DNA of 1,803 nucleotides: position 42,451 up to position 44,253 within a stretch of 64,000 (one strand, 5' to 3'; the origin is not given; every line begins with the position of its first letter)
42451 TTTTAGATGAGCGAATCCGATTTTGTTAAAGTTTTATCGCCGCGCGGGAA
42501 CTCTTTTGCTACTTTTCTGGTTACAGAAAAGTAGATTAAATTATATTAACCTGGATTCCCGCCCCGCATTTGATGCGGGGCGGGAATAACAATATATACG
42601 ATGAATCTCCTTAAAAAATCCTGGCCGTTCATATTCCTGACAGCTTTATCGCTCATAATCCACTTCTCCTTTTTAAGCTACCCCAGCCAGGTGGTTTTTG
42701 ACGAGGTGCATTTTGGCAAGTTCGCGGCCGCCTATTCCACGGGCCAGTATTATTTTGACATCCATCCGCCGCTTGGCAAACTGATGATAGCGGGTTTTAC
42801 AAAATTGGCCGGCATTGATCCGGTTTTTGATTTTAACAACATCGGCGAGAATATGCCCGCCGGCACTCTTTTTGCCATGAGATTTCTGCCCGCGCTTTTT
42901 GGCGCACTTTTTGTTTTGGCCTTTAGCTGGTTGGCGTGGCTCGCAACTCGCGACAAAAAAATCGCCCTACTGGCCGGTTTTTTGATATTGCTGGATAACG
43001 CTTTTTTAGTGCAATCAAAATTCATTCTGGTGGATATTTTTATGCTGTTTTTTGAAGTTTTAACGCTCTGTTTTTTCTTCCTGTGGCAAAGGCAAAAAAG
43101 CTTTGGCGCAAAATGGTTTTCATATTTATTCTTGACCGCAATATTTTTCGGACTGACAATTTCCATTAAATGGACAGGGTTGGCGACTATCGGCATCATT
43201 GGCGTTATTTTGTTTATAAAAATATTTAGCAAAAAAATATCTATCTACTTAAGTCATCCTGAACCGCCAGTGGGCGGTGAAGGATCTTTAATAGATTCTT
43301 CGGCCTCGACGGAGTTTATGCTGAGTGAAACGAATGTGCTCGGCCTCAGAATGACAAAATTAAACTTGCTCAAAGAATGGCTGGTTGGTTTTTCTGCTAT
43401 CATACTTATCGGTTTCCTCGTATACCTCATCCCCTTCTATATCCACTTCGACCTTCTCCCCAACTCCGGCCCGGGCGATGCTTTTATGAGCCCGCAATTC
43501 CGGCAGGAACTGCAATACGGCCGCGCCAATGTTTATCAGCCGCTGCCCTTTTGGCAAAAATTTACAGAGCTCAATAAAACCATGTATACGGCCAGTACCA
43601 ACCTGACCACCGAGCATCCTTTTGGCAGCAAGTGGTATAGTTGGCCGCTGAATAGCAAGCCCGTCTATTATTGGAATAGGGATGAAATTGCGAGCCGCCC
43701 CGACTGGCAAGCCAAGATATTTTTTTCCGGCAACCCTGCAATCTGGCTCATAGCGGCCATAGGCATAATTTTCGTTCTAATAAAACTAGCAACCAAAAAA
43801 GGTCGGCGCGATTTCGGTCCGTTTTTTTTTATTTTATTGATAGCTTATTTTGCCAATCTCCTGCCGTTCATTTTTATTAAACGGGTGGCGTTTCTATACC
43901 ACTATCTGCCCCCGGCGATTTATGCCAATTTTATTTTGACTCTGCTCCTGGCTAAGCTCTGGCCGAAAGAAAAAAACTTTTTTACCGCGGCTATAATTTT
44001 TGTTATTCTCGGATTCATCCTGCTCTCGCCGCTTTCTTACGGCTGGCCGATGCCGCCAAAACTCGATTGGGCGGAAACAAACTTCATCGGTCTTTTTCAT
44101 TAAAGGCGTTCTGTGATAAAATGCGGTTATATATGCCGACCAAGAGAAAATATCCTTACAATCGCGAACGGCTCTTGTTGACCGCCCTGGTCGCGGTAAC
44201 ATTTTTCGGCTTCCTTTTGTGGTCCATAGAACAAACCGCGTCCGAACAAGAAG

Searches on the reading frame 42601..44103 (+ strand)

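Call 11: search_protein_families(library=pfam, proteins=[window:42601-44103:+], max_evalue=0.1)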
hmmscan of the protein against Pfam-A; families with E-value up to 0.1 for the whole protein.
window:42601-44103:+ (500 aa): 2 families
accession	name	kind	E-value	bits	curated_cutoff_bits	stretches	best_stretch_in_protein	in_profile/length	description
PF02366.24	PMT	-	4.7e-53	180.7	22.7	1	12-286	2-244/245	Dolichyl-phosphate-mannose-protein mannosyltransferase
PF16192.10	PMT_4TMC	-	3e-29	102.4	32.4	1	317-486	1-190/202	C-terminal four TMM region of protein-O-mannosyltransferase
